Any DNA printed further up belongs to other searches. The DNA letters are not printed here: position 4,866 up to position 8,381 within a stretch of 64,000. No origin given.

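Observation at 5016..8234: Inner-membrane GT2 glycosyltransferase and a complete TonB-dependent receptor precursor lie in one uninterrupted 1072-codon frame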

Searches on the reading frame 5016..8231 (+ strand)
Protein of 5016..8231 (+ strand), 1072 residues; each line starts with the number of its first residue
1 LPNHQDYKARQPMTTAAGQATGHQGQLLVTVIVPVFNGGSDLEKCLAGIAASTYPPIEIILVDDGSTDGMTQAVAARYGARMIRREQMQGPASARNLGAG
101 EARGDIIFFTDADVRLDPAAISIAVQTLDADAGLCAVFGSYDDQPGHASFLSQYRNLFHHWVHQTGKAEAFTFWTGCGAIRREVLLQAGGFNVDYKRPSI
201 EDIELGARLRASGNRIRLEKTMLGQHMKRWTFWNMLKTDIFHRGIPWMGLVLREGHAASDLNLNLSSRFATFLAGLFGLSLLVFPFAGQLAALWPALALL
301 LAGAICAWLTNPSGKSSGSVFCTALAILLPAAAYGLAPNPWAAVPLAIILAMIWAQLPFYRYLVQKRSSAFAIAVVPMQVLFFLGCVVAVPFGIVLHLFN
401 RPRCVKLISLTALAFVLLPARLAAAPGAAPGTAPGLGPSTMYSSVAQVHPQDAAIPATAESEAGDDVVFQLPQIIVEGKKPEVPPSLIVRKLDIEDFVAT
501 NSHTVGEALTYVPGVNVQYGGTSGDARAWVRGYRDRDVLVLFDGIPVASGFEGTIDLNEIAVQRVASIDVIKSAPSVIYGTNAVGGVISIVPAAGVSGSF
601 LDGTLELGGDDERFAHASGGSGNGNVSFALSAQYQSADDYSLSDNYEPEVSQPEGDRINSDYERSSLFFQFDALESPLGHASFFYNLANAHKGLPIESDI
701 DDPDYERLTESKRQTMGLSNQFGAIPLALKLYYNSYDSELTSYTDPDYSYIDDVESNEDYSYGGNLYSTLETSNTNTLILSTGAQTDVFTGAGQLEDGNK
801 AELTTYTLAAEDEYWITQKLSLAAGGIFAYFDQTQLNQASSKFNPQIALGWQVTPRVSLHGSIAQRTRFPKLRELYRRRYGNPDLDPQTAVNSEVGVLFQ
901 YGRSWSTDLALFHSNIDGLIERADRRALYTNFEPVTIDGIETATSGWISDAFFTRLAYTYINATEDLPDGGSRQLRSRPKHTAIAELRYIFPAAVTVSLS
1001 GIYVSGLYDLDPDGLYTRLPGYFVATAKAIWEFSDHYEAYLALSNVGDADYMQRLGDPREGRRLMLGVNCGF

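Call 4: search_protein_families(library=pfam, proteins=[window:5016-8231:+], max_evalue=0.01)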
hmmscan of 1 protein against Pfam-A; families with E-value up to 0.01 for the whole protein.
window:5016-8231:+ (1072 aa): 7 families
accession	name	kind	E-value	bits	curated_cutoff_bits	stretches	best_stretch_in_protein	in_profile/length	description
PF00593.30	TonB_dep_Rec_b-barrel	-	1.6e-32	114.4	27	1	685-1046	38-436/436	TonB dependent receptor-like, beta-barrel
PF00535.33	Glycos_transf_2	-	2.7e-28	99.4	23.3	1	30-185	1-164/168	Glycosyl transferase family 2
PF07715.20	Plug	-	4.2e-21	75.9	23.9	1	492-587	12-107/107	TonB-dependent Receptor Plug Domain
PF13641.12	Glyco_tranf_2_3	-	2.9e-14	54.1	27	1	29-234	3-219/230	Glycosyltransferase like family 2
PF10111.15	Glyco_tranf_2_2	-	3.9e-10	40.1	27.3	1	30-232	1-222/276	Glycosyltransferase like family 2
PF13506.12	Glyco_transf_21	-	5e-08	33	21.7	1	101-232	28-161/174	Glycosyl transferase family 21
PF13632.12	Glyco_trans_2_3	-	1.5e-05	25.4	27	1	106-303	1-195/198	Glycosyl transferase family group 2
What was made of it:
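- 5052..6212 (+): GT2 glycosyltransferase part of the fused ORF (Met1-Phe387 in 1060-aa numbering). The catalytic GT-A domain is about 5103..5570 and the membrane helices about 5808..6215. An alternative upstream TTG start lies at 5016. Pfam PF00535 E 2.7e-28 (call 4).
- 6489..6776 (+): TBDR plug domain. Pfam PF07715 E 4.2e-21, residues 492-587 of the 1072-codon frame (call 4).
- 7068..8153 (+): TBDR beta-barrel (Pfam match). The protein ends with Phe at 8229..8231 and the stop is 8232..8234. Pfam PF00593 E 1.6e-32 (call 4).
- On GT2 glycosyltransferase (Pfam PF00535, GT-A fold, cellulose-synthase-like membrane subgroup): PF00535 scores 99.4 bits against a 23.3 cut-off, and PF13641 scores 54.1 against 27 (call 4).
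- On TonB-dependent receptor: PF07715 scores 75.9 bits (cut-off 23.9) and PF00593 scores 114.4 bits (cut-off 27) (call 4).
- Checked: In 1072-codon numbering, Pfam finds Glycos_transf_2 at residues 30-185 (E 2.7e-28), Plug at 492-587 (E 4.2e-21) and TonB_dep_Rec_b-barrel at 685-1046 (E 1.6e-32) (call 4).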

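Call 5: search_protein_families(library=ncbifam, proteins=[window:5016-8231:+], max_evalue=0.01)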
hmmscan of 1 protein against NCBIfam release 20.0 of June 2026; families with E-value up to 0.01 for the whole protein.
window:5016-8231:+ (1072 aa): 46 families (the best 25 are shown)
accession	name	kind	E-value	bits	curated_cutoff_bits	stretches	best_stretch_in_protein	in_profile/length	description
TIGR01779.1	TonB-B12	equivalog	1.1e-41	143.1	599.7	1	488-1068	51-610/614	TonB-dependent vitamin B12 receptor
NF007926.1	PRK10641.1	equivalog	1.9e-29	102.7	836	1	486-1065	48-610/617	TonB-dependent vitamin B12 receptor BtuB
TIGR01785.1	TonB-hemin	subfamily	6.2e-27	94.3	316.85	2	766-1072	368-677/677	TonB-dependent heme/hemoglobin receptor family protein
NF041875.1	EPS_EpsD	equivalog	8e-27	94.5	370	1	29-228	1-208/325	exopolysaccharide biosynthesis glycosyltransferase EpsD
TIGR03965.1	mycofact_glyco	equivalog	1.8e-26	93.1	280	1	27-270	74-323/467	mycofactocin biosynthesis glycosyltransferase MftF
TIGR01786.1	TonB-hemlactrns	subfamily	1.5e-24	86.4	323.75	2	791-1060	383-695/719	TonB-dependent hemoglobin/transferrin/lactoferrin family receptor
TIGR04283.1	glyco_like_mftF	equivalog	1.6e-19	70.4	182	1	30-245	2-204/221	TIGR04283 family arsenosugar biosynthesis glycosyltransferase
NF010010.0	PRK13483.1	equivalog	3.6e-18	64.9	927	2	791-924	357-494/660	ligand-gated channel protein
NF007482.0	PRK10073.1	equivalog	7.8e-16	58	423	1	28-119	7-101/334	glycosyltransferase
TIGR03937.1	PgaC_IcaA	equivalog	1.3e-15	57.3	422.3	1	21-139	39-161/407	poly-beta-1,6-N-acetyl-D-glucosamine synthase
NF007478.2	PRK10064.1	equivalog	5.1e-15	54.8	745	2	454-592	20-157/663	catecholate siderophore receptor CirA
NF010011.0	PRK13484.1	equivalog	8.8e-15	54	1197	2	807-997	386-599/682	IreA family TonB-dependent siderophore receptor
NF010012.0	PRK13486.1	equivalog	1.6e-14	53.2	924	2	798-1002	377-591/696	TonB-dependent receptor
NF010038.0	PRK13513.1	equivalog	1.3e-12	47.1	942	2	796-922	351-488/659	ligand-gated channel protein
NF053590.1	TonB_dep_TOL0244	equivalog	1.1e-11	44.1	645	2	531-672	73-222/604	TOL_0244 family TonB-dependent receptor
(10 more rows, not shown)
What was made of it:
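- On BtuB (vitamin B12 receptor) equivalog: TIGR01779 scores 143.1 against 599.7, and NF007926 scores 102.7 against 836 (call 5).
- Closest known: TonB-dependent vitamin B12 receptor BtuB. Same: It is the best-scoring NCBIfam model over the plug and barrel, covering residues 488-1068 (call 5).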

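Call 7: find_encoding_contigs(protein=window:5052-8231:+, flank=6000, max_places=6)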
Protein window:5052-8231:+ (1060 aa): 1 contig read that carries it; 1 place shown.
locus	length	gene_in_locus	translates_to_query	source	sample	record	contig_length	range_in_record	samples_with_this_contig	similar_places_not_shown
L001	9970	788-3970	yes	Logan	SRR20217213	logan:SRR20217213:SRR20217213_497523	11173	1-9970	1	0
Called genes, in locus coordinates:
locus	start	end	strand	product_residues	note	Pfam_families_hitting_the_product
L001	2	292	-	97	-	?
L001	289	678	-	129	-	-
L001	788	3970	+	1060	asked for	PF00535:Glycos_transf_2, PF10111:Glyco_tranf_2_2, PF13506:Glyco_transf_21, PF13641:Glyco_tranf_2_3, PF07715:Plug, PF00593:TonB_dep_Rec_b-barrel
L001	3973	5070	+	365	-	PF03401:TctC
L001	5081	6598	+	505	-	PF01970:TctA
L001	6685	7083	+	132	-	PF07331:TctB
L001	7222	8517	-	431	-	PF21360:PylC-like_N (weak), PF02655:ATP-grasp_3 (weak), PF15632:ATPgrasp_Ter (weak)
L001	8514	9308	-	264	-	PF01522:Polysacc_deac_1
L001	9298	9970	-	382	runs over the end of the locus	PF00190:Cupin_1 (faint), PF07883:Cupin_2, PF03079:ARD (faint)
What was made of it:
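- Checked: A gene caller on an independent assembly used ATG 5052, giving 1060 aa (call 7).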

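Call 17: find_related_loci(query=window:5052-8231:+, collection=genome_contigs, flank=3000)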
Query window:5052-8231:+ (1060 aa) in genome_contigs; peptide patterns used: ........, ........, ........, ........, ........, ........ (x = any residue, [..] = any of these).
67 stretches matched a pattern; 16 encode a relative of the query (tblastn E <= 1e-3); 16 distinct loci.
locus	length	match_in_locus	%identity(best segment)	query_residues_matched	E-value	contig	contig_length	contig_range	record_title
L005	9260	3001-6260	84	1-1060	0e+0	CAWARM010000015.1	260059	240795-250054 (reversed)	MAG: uncultured Gammaproteobacteria bacterium isolate MFD02979.bin.1.82 genome assembly, contig: contig_79481, whole gen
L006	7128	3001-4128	66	17-391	8e-150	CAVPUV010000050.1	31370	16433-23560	MAG: uncultured Gammaproteobacteria bacterium isolate MFD10097.bin.2.2 genome assembly, contig: contig_3509, whole genom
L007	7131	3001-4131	58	13-391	2e-128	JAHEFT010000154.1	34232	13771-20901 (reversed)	MAG: Chromatiales bacterium isolate Ww344 NODE_1839_length_34232_cov_10.487174, whole genome shotgun sequence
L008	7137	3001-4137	56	8-385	3e-127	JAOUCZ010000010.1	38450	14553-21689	MAG: Lysobacterales bacterium isolate 24_Oct_SF_Bin7 24_Oct_SF_Bin7_scaffold_77_c1, whole genome shotgun sequence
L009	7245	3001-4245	57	3-420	3e-126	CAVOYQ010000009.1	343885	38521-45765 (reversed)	MAG: uncultured Gammaproteobacteria bacterium isolate MFD09779.bin.2.118 genome assembly, contig: contig_40597, whole ge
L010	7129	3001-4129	63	1-375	4e-117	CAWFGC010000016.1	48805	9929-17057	MAG: uncultured Gammaproteobacteria bacterium isolate MFD05684.bin.1.428 genome assembly, contig: contig_61070, whole ge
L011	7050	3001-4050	47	1-397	1e-99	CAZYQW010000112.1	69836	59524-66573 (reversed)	MAG TPA_asm: uncultured Phycisphaeraceae bacterium isolate binchicken_co31_357 genome assembly, contig: k141_4995537, wh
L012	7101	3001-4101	49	17-385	2e-97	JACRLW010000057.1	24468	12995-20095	MAG: Planctomycetota bacterium isolate NC_groundwater_1891_Pr3_B-0.1um_70_9 SR2-18-B1_coassembly_103434, whole genome sh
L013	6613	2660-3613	47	17-383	7e-94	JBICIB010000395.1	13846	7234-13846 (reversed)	MAG: Planctomycetota bacterium JB042 k127_17840, whole genome shotgun sequence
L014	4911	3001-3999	47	13-394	1e-93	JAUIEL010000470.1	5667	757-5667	MAG: bacterium isolate 8_bin.3 NODE_12322_length_5667_cov_0.703430, whole genome shotgun sequence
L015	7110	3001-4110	58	17-385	5e-127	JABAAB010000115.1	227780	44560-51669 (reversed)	MAG: Lysobacterales bacterium isolate bin10o c_000001099827, whole genome shotgun sequence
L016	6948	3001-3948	41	17-389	1e-78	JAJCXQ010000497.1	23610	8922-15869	MAG: Acidobacteriota bacterium isolate OFTM268 OFTM268_496, whole genome shotgun sequence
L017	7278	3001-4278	37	17-386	1e-77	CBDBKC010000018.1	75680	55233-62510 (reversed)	MAG: Bryobacterales bacterium isolate 5f91f12a-28cc-4e70-8e9f-3aed67d6a3bc genome assembly, contig: contig_18, whole gen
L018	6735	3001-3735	52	17-262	1e-72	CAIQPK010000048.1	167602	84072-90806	MAG: uncultured Acidobacteria bacterium isolate Umea3_bin-3611 genome assembly, contig: bin-3611:48/94, whole genome sho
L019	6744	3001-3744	50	17-264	2e-70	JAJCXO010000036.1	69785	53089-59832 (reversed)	MAG: Acidobacteriota bacterium isolate OFTM223 OFTM223_35, whole genome shotgun sequence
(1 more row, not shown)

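Call 19: find_related_loci(query=window:5052-8231:+, collection=metagenome_contigs, flank=3000)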
Query window:5052-8231:+ (1060 aa) in metagenome_contigs; peptide patterns used: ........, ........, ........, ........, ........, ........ (x = any residue, [..] = any of these).
99 stretches matched a pattern; 15 encode a relative of the query (tblastn E <= 1e-3); 15 distinct loci.
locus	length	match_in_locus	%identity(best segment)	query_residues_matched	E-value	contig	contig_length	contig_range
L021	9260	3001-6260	83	1-1060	0e+0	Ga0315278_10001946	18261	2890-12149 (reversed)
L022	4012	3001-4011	79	1-337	1e-165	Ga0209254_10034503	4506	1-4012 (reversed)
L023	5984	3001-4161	63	6-391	1e-153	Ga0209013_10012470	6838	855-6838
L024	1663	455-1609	61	8-390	9e-151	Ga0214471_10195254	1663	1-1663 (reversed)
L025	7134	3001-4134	58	9-385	3e-129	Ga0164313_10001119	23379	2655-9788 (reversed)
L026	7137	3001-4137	56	8-385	2e-127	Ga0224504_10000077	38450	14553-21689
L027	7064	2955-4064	58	17-385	1e-121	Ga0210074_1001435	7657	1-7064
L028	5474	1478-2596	60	14-385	9e-121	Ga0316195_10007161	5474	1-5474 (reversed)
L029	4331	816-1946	54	13-391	4e-121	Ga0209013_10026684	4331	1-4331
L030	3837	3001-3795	59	13-277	2e-94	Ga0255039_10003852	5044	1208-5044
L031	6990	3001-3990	45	17-394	2e-93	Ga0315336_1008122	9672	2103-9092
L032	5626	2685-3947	38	17-385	2e-72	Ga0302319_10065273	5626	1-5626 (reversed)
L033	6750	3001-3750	49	25-271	5e-66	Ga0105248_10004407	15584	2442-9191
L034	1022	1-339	57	149-261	2e-39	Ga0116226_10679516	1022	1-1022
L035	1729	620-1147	71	143-368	8e-26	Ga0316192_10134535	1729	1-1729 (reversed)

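Call 20: list_cluster_members(proteins=[window:5052-8231:+])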
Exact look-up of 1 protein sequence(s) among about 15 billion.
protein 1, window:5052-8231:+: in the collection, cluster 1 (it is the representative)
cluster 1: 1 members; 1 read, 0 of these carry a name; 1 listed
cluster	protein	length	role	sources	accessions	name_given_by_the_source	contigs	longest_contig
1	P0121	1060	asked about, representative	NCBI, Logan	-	-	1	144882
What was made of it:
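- On Conserved (selected) multidomain architecture / Rosetta-stone fusion: The product is a singleton cluster (call 20).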
